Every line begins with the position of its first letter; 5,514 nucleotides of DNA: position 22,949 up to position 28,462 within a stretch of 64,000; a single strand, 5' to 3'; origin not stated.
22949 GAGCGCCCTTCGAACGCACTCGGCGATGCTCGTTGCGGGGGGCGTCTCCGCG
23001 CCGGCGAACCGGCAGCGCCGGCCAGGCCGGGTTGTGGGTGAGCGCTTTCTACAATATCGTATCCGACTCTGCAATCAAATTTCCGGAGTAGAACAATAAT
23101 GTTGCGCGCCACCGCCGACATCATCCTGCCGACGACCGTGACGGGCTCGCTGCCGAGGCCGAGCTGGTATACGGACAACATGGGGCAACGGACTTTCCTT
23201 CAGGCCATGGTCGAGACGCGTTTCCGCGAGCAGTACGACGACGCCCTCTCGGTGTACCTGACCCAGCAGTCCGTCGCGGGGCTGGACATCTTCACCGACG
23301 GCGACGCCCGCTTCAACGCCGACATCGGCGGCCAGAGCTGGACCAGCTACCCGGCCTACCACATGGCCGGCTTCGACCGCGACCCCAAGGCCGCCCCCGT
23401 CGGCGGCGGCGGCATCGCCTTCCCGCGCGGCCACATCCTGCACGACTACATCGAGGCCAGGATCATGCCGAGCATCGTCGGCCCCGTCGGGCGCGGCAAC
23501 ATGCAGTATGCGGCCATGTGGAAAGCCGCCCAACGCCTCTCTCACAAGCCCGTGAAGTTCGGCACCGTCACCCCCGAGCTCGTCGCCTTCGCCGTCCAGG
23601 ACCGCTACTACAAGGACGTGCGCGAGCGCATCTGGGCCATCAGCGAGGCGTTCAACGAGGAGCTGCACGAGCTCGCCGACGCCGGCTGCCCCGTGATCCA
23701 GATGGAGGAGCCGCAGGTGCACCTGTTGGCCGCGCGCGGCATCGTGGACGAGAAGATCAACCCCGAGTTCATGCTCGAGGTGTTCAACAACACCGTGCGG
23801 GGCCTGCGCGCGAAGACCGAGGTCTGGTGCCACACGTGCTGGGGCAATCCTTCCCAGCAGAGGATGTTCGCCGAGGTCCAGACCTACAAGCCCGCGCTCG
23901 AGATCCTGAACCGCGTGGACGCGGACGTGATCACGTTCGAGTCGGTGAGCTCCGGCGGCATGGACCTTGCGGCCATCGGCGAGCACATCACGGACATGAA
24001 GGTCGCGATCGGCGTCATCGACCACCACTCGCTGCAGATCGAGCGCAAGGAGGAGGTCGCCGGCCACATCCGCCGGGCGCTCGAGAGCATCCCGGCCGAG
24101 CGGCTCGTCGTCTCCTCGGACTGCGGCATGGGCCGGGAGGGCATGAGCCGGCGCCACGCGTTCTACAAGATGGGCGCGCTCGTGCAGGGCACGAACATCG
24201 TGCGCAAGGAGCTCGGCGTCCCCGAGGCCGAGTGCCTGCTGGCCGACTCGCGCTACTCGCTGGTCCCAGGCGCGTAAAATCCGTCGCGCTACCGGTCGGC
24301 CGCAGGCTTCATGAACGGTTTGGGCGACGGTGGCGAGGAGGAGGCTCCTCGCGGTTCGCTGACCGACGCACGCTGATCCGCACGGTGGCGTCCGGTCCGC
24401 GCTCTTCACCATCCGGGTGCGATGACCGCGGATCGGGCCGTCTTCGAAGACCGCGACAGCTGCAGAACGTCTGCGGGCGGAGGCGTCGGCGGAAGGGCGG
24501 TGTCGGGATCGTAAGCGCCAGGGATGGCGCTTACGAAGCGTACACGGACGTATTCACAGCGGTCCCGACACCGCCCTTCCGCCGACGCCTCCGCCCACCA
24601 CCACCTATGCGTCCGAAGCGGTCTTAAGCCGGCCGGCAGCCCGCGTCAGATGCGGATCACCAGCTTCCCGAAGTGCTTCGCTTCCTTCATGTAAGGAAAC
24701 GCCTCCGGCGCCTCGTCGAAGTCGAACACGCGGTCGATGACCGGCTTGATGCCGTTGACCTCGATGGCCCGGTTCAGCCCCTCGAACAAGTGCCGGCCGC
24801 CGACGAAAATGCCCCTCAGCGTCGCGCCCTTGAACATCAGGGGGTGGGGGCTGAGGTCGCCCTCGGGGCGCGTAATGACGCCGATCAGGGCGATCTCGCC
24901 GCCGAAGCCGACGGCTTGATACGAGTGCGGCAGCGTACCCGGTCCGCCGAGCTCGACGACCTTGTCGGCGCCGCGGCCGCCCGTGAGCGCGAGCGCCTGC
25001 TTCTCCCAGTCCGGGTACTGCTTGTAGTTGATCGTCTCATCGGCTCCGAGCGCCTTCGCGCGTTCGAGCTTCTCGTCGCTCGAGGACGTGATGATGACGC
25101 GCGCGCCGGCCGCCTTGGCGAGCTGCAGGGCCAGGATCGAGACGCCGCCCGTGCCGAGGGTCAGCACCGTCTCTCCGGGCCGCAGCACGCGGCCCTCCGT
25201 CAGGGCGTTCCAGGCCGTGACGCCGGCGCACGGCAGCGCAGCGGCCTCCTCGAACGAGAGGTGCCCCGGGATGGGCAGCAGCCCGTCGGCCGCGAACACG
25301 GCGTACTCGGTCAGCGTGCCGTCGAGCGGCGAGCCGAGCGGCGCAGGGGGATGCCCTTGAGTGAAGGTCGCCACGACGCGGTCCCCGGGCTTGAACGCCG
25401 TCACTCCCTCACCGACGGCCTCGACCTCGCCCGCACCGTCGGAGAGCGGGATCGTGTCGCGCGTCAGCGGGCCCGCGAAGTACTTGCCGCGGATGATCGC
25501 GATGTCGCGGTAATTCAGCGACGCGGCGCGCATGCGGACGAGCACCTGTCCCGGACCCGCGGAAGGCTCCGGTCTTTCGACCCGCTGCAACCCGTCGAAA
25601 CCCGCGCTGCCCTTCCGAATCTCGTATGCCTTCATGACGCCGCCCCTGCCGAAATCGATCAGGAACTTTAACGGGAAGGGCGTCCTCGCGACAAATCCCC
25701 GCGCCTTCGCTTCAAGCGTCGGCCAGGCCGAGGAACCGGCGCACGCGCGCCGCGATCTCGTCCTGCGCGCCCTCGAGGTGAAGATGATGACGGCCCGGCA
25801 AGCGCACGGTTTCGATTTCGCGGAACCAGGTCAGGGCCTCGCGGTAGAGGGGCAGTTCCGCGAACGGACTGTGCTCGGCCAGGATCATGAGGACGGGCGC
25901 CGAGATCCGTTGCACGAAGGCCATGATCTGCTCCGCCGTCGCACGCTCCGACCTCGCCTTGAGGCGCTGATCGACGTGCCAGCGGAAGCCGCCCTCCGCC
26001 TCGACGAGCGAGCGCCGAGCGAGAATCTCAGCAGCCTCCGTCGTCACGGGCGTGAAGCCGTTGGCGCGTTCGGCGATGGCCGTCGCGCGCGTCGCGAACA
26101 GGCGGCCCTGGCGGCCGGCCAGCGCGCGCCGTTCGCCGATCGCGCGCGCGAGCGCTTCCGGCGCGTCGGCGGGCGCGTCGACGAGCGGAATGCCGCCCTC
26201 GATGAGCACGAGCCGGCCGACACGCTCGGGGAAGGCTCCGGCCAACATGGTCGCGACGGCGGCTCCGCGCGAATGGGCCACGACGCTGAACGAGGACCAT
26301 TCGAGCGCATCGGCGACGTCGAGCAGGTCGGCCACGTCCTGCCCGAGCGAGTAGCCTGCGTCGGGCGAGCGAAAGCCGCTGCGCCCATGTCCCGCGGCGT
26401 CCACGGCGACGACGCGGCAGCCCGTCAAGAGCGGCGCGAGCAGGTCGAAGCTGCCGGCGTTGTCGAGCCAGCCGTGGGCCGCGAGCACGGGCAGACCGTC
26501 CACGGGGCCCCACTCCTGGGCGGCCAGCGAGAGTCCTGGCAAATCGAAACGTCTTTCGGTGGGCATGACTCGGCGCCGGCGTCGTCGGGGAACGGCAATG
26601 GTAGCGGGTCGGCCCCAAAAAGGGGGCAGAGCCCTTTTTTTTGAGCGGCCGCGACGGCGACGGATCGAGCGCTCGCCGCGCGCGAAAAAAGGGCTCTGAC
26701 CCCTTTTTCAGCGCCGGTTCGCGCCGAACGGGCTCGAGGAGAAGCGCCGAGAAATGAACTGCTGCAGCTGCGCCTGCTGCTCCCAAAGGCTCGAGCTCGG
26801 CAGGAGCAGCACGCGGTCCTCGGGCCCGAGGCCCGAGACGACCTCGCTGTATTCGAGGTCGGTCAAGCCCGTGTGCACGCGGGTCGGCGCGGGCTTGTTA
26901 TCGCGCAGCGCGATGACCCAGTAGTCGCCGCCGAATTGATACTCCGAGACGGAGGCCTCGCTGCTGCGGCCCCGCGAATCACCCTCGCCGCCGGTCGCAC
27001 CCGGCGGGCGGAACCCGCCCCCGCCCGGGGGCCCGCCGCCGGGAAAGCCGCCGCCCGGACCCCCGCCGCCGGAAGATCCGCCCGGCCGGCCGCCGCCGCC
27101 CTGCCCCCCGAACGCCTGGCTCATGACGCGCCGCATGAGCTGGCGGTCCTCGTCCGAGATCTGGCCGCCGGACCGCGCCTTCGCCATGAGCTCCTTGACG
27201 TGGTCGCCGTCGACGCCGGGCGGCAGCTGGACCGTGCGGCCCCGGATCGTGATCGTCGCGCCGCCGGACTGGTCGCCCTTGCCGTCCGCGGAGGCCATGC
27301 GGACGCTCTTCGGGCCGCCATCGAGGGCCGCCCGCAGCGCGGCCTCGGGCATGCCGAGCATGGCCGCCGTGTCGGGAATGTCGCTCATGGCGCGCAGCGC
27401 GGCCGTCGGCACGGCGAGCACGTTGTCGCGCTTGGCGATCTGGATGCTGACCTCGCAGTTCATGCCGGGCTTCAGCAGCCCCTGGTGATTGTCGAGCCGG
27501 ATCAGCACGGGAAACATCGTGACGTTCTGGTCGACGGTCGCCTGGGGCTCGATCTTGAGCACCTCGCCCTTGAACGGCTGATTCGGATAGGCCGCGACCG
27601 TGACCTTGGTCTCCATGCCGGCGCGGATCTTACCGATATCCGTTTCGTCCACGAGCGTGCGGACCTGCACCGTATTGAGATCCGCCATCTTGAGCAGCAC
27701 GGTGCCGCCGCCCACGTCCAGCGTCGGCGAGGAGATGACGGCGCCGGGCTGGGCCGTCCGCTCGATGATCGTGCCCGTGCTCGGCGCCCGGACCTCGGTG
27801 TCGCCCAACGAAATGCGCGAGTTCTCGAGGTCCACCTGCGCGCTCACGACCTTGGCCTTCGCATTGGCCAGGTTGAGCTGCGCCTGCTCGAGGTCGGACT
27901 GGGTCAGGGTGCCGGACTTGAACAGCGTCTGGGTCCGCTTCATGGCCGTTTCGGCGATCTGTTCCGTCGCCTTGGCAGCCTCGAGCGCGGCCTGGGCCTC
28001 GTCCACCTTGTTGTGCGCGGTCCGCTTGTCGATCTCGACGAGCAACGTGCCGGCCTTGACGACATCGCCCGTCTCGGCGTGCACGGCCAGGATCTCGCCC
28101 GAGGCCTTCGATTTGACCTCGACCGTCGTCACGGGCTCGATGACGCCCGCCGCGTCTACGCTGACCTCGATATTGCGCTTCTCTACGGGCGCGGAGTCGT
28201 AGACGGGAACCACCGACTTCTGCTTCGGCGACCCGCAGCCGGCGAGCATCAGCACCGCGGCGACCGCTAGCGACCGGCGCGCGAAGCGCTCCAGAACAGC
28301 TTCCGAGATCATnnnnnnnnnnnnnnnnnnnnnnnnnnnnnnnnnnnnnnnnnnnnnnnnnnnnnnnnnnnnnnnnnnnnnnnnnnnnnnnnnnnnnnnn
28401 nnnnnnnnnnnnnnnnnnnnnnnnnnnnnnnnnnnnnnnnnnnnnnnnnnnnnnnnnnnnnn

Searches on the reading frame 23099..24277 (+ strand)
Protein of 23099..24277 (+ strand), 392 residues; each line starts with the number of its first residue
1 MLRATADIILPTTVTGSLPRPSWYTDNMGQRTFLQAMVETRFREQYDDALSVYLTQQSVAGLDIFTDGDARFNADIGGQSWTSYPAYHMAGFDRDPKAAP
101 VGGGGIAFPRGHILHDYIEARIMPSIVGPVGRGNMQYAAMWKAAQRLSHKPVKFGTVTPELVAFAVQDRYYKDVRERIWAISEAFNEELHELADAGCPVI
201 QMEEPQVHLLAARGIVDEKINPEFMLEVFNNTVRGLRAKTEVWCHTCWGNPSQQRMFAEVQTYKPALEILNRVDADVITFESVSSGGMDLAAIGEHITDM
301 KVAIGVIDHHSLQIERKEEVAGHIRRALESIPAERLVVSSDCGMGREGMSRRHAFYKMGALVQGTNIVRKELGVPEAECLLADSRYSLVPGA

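Call 67: search_protein_families(library=pfam, proteins=[window:23099-24277:+], max_evalue=0.01)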
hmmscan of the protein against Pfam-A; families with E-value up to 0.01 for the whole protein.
window:23099-24277:+ (392 aa): 3 families
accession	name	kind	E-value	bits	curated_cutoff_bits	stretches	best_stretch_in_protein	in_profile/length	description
PF01717.24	Meth_synt_2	-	3.5e-27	96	21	1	105-349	75-308/324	Cobalamin-independent synthase, Catalytic domain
PF01208.23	URO-D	-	8.1e-06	25.5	23.9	1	172-344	174-327/346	Uroporphyrinogen decarboxylase (URO-D)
PF08267.18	Meth_synt_1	-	0.0093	16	27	0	144-209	145-208/313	Cobalamin-independent synthase, N-terminal domain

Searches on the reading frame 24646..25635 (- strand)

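Call 10: search_protein_families(library=pfam, proteins=[window:24646-25635:-])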
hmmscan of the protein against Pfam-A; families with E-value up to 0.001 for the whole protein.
window:24646-25635:- (329 aa): 3 families
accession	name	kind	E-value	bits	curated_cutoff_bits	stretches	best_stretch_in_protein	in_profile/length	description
PF00107.32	ADH_zinc_N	-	1.2e-31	109.8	31.8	1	164-289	1-125/129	Zinc-binding dehydrogenase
PF08240.17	ADH_N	-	2.7e-18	66.6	23.5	1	27-123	1-103/104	Alcohol dehydrogenase GroES-like domain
PF13602.12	ADH_zinc_N_2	-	4.6e-17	63.6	27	1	196-327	1-134/134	Zinc-binding dehydrogenase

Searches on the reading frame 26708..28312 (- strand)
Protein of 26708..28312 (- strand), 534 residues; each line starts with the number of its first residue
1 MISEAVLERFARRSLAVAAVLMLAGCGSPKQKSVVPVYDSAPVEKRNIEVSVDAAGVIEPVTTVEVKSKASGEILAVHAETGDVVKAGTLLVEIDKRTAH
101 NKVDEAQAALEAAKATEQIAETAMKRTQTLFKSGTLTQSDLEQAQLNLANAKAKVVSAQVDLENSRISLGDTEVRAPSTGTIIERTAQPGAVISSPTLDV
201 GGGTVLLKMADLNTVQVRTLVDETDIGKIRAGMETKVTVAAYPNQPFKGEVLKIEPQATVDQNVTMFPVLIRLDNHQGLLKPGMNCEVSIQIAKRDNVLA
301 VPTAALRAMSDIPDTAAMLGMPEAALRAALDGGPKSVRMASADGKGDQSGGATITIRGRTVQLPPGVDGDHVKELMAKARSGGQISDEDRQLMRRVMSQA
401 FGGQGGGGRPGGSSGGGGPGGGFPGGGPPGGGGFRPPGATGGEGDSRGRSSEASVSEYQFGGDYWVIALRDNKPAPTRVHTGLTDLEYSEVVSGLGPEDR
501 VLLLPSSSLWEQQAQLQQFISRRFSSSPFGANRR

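Call 79: search_protein_families(library=pfam, proteins=[window:26708-28312:-], max_evalue=0.001)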
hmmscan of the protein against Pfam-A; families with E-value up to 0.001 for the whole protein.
window:26708-28312:- (534 aa): 5 families
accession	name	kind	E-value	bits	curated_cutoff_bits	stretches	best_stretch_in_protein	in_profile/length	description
PF16576.10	HlyD_D23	-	6.4e-24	84.9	30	1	62-284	18-212/214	Barrel-sandwich domain of CusB or HlyD membrane-fusion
PF13437.12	HlyD_3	-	7.9e-19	68.8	22.2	1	174-283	2-106/106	HlyD family secretion protein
PF02321.23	OEP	-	6.5e-09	36.3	22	1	97-168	110-181/187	Outer membrane efflux protein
PF13533.13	Biotin_lipoyl_2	-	0.00011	22.4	29.8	1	64-95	1-32/32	Biotin-lipoyl like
PF00364.28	Biotin_lipoyl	-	0.00028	21.1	22.1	0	63-94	42-73/73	Biotin-requiring enzyme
